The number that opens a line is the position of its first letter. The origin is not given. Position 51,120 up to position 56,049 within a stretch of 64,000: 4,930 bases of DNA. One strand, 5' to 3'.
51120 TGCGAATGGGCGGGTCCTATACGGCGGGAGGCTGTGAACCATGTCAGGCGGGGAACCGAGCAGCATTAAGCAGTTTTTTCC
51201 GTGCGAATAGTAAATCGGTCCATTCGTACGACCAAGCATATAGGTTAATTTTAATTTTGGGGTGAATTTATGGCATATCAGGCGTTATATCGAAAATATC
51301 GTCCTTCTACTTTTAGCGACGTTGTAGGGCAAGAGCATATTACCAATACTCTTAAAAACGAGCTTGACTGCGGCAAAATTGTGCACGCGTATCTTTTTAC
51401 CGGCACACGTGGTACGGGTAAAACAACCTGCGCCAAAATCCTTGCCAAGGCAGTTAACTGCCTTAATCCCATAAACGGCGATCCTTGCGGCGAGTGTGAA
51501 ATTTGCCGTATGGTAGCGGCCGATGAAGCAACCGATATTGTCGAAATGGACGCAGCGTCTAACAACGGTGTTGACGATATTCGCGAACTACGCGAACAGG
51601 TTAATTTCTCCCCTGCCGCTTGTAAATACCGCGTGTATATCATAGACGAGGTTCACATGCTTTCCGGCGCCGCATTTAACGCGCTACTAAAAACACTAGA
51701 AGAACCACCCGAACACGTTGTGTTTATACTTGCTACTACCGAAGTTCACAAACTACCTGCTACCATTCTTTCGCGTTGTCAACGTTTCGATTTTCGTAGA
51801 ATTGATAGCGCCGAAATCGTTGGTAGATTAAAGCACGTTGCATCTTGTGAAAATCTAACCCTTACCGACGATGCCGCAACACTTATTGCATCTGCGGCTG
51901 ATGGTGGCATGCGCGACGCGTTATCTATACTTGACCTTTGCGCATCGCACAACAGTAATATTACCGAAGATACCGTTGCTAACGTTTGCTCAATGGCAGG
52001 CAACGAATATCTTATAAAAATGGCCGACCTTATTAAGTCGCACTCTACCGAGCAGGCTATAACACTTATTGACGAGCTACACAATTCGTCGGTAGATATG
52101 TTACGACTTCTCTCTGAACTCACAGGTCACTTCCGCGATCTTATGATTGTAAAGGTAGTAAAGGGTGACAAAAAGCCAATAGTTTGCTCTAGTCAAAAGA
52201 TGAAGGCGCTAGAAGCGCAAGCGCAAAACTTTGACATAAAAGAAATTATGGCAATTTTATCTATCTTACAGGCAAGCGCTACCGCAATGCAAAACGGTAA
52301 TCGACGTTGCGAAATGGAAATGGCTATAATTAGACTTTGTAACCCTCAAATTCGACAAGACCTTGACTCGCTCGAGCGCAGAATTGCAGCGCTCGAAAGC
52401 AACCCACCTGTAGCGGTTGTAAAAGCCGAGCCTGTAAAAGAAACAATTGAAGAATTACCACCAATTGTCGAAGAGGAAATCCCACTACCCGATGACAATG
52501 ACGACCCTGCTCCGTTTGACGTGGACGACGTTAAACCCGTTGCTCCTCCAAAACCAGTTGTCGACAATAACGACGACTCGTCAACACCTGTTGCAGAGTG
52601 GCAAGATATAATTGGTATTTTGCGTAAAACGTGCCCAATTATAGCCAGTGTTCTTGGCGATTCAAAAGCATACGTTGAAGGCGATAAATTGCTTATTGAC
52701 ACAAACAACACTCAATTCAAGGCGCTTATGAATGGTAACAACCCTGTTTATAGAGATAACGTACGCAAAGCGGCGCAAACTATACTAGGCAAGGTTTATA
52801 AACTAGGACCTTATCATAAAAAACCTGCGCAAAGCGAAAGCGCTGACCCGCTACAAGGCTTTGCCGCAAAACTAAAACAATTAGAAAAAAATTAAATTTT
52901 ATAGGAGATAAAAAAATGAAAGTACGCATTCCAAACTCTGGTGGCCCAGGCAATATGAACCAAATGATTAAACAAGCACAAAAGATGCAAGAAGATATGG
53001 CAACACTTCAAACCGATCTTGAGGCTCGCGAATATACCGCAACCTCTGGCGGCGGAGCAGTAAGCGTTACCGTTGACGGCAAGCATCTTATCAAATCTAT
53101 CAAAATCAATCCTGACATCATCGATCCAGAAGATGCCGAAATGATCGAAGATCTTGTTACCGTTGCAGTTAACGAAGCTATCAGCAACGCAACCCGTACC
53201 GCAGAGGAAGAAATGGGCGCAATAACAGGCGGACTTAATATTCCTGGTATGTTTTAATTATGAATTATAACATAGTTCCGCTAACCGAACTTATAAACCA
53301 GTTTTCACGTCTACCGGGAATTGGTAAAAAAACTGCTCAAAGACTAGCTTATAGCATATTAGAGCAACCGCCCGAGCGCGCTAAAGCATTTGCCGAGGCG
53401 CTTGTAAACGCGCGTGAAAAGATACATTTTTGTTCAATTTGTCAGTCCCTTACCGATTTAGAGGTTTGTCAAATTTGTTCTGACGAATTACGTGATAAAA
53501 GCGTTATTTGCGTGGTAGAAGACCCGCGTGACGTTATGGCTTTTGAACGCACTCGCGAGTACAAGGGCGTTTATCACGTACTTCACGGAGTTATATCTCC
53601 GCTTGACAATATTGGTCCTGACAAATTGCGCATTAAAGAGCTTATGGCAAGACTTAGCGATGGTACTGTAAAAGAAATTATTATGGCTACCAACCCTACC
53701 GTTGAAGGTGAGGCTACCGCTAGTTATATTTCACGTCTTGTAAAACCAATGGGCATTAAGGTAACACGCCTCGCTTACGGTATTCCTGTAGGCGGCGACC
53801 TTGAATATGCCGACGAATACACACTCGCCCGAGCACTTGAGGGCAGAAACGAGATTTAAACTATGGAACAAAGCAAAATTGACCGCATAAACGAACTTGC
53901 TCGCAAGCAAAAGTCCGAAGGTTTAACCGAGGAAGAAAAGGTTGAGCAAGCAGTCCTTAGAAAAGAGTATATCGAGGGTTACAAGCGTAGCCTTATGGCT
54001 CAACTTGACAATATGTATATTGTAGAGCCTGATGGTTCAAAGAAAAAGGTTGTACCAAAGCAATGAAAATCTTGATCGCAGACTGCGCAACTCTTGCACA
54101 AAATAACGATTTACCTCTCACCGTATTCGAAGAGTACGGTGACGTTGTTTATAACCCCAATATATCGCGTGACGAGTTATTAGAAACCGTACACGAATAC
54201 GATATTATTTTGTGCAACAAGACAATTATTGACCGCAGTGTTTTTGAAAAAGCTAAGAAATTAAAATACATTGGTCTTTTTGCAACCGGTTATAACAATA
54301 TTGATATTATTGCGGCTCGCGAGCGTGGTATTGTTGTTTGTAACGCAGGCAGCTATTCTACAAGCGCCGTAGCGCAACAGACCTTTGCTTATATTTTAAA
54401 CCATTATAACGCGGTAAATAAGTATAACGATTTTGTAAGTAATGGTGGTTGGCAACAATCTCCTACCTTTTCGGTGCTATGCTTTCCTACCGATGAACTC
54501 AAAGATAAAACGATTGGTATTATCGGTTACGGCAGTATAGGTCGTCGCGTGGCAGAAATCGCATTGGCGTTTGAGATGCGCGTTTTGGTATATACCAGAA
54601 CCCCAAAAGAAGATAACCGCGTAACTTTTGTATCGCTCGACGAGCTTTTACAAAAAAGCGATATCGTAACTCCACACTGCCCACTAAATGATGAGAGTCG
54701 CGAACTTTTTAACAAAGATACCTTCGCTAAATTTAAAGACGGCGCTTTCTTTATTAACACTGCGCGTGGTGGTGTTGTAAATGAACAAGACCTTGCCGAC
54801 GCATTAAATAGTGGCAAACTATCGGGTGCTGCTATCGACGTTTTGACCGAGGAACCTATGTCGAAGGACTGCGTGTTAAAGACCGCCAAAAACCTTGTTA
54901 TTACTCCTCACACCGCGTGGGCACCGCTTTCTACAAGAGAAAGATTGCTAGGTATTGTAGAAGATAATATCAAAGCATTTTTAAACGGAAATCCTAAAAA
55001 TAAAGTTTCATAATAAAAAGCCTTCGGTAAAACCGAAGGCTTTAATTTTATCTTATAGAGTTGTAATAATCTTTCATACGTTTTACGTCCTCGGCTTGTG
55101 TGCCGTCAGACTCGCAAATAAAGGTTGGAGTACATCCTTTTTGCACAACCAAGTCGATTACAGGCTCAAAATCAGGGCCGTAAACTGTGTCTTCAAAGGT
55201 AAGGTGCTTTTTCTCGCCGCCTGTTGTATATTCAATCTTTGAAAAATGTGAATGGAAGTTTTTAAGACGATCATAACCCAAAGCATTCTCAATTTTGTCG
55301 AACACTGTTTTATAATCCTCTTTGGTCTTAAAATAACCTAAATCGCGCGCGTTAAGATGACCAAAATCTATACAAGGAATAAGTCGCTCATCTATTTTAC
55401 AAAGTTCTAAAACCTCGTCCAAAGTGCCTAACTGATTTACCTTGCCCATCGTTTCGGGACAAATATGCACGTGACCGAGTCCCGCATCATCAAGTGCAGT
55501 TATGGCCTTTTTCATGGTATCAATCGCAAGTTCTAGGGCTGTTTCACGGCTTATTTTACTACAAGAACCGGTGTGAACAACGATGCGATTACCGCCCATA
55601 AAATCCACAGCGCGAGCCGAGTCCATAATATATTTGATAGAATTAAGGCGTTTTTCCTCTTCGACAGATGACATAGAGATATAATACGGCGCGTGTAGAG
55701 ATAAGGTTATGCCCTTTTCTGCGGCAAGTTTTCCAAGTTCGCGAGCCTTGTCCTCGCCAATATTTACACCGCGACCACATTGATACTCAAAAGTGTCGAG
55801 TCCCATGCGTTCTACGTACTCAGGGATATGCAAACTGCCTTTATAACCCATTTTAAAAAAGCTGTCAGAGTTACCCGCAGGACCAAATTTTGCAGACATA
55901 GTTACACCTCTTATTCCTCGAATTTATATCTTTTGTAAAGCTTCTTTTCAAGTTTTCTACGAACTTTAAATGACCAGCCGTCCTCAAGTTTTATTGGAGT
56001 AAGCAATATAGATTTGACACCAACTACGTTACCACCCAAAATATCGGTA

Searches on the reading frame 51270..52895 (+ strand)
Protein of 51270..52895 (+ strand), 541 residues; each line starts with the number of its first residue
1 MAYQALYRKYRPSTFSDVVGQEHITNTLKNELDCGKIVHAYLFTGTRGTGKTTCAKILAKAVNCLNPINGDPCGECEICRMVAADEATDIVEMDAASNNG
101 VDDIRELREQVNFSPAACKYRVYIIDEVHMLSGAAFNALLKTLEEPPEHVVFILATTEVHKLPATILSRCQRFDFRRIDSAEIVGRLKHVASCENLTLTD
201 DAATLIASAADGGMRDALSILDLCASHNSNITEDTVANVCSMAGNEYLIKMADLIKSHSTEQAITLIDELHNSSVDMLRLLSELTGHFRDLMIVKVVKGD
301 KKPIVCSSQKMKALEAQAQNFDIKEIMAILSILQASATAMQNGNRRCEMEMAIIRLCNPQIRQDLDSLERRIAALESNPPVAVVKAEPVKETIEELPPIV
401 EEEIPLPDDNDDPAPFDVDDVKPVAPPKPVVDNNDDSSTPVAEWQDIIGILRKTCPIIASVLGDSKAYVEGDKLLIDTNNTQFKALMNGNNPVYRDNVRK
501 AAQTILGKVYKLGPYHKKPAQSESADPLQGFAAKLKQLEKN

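Call 58: search_protein_families(library=pfam, proteins=[window:51270-52895:+], max_evalue=0.00001)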
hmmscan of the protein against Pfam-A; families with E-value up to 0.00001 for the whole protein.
window:51270-52895:+ (541 aa): 9 families
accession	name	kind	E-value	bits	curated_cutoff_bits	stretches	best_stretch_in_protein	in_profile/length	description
PF13177.12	DNA_pol3_delta2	-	4.4e-46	157.2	27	1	20-178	1-160/161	DNA polymerase III, delta subunit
PF00004.35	AAA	-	9.9e-15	55.6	21.2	1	42-174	2-124/131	ATPase family associated with various cellular activities (AAA)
PF22608.2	DNAX_ATPase_lid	-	6.5e-11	42.3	27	1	183-222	2-41/49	DNA polymerase III clamp loader subunit, ATPase lid domain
PF12169.13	DNA_pol3_gamma3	-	7.5e-10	39.2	24.4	1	231-358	1-129/143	DNA polymerase III subunits gamma and tau domain III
PF13401.12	AAA_22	-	5.7e-09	36.8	27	1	42-157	9-123/130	AAA domain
PF16193.11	AAA_assoc_2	-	3.6e-06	27.6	34.3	0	195-240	4-55/81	AAA C-terminal domain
PF13245.12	AAA_19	-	3.8e-06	27.6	25.1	0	41-153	14-123/134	AAA domain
PF13604.12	AAA_30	-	5.1e-06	26.8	27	0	42-153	22-122/191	AAA domain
PF07728.20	AAA_5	-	5.7e-06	26.8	22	0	42-149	3-96/139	AAA domain (dynein-related subfamily)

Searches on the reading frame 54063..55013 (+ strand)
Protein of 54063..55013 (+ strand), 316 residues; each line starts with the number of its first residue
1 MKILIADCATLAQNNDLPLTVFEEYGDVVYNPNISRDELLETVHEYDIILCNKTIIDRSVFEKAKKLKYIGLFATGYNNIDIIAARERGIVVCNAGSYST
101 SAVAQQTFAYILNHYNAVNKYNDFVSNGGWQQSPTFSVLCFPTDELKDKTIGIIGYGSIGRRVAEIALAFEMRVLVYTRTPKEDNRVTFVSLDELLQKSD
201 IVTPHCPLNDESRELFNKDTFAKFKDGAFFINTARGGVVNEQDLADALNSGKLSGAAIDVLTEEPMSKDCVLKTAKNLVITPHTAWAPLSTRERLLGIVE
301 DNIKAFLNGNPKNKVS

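Call 58: search_protein_families(library=pfam, proteins=[window:54063-55013:+], max_evalue=0.00001)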
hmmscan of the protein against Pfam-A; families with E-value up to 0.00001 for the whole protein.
window:54063-55013:+ (316 aa): 2 families
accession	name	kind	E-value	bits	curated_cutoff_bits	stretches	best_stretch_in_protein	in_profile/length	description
PF02826.25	2-Hacid_dh_C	-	1.4e-57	194.4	25.1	1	108-285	1-178/178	D-isomer specific 2-hydroxyacid dehydrogenase, NAD binding domain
PF00389.36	2-Hacid_dh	-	3e-27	95.4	24.6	1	19-315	12-133/134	D-isomer specific 2-hydroxyacid dehydrogenase, catalytic domain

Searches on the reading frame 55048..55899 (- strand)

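Call 58: search_protein_families(library=pfam, proteins=[window:55048-55899:-], max_evalue=0.00001)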
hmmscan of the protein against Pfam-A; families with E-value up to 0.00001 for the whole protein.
window:55048-55899:- (283 aa): 1 family
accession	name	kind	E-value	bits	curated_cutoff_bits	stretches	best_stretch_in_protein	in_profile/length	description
PF01261.30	AP_endonuc_2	-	4.9e-30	105.5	31.1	1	27-267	2-232/249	Xylose isomerase-like TIM barrel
